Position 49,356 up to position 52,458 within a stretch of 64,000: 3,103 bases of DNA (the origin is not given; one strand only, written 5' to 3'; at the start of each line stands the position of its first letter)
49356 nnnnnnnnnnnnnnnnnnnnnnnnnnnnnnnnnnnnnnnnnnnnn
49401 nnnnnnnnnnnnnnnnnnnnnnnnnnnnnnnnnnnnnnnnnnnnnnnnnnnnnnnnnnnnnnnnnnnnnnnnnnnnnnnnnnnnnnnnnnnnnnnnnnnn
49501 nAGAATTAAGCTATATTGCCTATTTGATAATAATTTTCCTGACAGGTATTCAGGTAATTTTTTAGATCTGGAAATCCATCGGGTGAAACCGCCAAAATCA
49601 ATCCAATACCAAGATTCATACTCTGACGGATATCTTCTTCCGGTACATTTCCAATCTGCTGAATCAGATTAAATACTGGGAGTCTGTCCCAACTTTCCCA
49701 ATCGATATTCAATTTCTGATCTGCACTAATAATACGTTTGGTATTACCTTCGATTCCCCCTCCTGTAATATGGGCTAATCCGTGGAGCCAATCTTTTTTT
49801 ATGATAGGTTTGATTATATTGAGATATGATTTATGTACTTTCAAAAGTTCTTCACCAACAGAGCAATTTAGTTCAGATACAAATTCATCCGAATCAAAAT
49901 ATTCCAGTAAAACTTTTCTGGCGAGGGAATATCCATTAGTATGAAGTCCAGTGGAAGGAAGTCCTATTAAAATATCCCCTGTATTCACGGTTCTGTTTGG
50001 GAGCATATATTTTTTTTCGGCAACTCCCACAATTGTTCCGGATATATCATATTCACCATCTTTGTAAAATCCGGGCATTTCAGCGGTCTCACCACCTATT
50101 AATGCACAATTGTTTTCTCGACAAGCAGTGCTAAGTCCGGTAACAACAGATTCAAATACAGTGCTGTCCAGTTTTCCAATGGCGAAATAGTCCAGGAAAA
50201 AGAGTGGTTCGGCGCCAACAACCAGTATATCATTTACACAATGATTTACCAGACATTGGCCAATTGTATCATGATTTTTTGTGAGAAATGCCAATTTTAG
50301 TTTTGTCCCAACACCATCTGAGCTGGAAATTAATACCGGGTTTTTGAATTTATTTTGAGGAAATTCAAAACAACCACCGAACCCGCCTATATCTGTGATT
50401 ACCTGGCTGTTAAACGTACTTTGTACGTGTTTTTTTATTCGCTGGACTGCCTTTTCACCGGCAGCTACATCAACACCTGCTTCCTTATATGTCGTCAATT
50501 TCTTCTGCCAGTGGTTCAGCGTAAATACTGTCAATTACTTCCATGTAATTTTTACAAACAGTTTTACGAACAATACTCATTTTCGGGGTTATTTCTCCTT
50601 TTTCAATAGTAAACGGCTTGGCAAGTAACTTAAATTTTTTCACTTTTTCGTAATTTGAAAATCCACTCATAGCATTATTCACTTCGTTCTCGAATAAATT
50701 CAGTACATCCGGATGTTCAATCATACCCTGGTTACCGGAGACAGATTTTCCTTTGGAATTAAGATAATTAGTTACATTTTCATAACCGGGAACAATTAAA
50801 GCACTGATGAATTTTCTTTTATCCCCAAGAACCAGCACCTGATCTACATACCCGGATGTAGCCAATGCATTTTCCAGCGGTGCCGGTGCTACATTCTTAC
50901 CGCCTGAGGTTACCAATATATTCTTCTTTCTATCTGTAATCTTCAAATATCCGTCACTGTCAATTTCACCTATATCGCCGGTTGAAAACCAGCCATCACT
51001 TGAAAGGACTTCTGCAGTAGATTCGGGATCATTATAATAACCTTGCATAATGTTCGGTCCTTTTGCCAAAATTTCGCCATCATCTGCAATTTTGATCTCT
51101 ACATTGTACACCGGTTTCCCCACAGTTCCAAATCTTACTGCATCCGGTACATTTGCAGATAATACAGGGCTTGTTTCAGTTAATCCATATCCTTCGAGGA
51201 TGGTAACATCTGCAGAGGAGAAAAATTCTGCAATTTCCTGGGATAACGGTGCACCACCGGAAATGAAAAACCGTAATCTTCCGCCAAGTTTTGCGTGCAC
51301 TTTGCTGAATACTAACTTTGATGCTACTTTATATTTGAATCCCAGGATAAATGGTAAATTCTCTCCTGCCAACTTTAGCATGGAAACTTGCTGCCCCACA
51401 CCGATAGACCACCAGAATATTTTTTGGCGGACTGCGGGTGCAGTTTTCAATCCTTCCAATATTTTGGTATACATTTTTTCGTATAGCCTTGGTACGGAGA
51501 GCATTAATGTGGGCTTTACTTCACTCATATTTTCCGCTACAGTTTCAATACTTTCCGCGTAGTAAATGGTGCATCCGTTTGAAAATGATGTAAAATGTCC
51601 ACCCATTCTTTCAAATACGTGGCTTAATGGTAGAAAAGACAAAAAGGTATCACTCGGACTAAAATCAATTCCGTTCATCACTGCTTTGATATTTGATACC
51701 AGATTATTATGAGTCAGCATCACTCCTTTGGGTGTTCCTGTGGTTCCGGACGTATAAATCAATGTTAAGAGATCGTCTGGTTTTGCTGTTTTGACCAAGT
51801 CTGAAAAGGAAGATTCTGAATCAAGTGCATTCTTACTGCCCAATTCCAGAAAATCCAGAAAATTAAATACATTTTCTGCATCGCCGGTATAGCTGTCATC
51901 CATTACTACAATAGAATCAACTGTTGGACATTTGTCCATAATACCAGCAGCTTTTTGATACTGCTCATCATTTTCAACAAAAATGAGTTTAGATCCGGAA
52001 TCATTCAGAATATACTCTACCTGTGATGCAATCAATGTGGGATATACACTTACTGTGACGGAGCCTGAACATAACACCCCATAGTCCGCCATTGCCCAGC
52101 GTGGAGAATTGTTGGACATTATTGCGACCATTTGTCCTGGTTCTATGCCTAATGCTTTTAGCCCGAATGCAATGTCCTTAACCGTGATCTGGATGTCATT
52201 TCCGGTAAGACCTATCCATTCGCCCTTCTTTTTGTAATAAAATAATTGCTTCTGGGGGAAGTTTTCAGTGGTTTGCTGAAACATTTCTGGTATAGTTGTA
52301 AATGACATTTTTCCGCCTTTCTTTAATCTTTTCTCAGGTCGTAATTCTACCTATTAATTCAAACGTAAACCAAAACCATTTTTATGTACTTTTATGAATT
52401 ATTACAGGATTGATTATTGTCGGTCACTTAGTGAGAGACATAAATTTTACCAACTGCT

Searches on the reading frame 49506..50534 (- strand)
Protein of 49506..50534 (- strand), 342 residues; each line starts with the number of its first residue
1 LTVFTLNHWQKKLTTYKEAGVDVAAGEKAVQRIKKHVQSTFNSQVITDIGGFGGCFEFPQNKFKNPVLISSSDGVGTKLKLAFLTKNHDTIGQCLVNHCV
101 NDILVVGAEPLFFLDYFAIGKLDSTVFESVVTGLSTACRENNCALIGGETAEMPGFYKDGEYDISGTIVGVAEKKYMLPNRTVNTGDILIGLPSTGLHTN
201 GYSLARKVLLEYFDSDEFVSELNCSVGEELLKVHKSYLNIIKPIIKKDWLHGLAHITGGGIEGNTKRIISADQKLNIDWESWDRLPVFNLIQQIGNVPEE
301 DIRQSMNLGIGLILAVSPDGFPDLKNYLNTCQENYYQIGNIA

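Call 36: search_protein_families(library=pfam, proteins=[window:49506-50534:-], max_evalue=0.00001)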
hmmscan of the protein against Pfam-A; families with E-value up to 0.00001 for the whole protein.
window:49506-50534:- (342 aa): 2 families
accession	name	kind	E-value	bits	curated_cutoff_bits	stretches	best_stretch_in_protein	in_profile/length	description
PF00586.29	AIRS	-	8.9e-25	87.7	24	1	68-172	15-112/112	AIR synthase related protein, N-terminal domain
PF02769.27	AIRS_C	-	2e-16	61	23.1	1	185-341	2-145/156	AIR synthase related protein, C-terminal domain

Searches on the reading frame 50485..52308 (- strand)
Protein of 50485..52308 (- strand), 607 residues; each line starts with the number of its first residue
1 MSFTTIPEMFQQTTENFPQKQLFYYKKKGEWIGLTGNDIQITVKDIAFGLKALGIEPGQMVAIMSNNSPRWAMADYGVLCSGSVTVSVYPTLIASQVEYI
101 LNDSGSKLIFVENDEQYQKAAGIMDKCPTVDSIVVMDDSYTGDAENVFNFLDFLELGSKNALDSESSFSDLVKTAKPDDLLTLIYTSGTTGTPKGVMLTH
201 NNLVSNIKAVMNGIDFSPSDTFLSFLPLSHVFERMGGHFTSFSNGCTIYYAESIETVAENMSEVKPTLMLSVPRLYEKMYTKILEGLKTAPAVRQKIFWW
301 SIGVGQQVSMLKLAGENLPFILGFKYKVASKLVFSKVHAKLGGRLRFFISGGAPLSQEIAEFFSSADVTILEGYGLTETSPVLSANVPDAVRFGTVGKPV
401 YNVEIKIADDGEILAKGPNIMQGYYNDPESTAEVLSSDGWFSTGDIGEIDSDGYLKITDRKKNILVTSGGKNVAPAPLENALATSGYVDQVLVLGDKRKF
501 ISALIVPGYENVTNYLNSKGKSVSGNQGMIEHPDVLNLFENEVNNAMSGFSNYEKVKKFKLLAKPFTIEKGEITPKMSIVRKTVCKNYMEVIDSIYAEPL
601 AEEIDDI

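Call 36: search_protein_families(library=pfam, proteins=[window:50485-52308:-], max_evalue=0.00001)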
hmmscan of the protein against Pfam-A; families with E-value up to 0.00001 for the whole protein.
window:50485-52308:- (607 aa): 2 families
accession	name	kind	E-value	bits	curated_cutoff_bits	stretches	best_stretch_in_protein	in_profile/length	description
PF00501.34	AMP-binding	-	3.6e-82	276.7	29.9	1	10-425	1-384/384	AMP-binding enzyme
PF23562.2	AMP-binding_C_3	-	2.2e-13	51.1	20.8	1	463-598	2-122/124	AMP-binding enzyme C-terminal domain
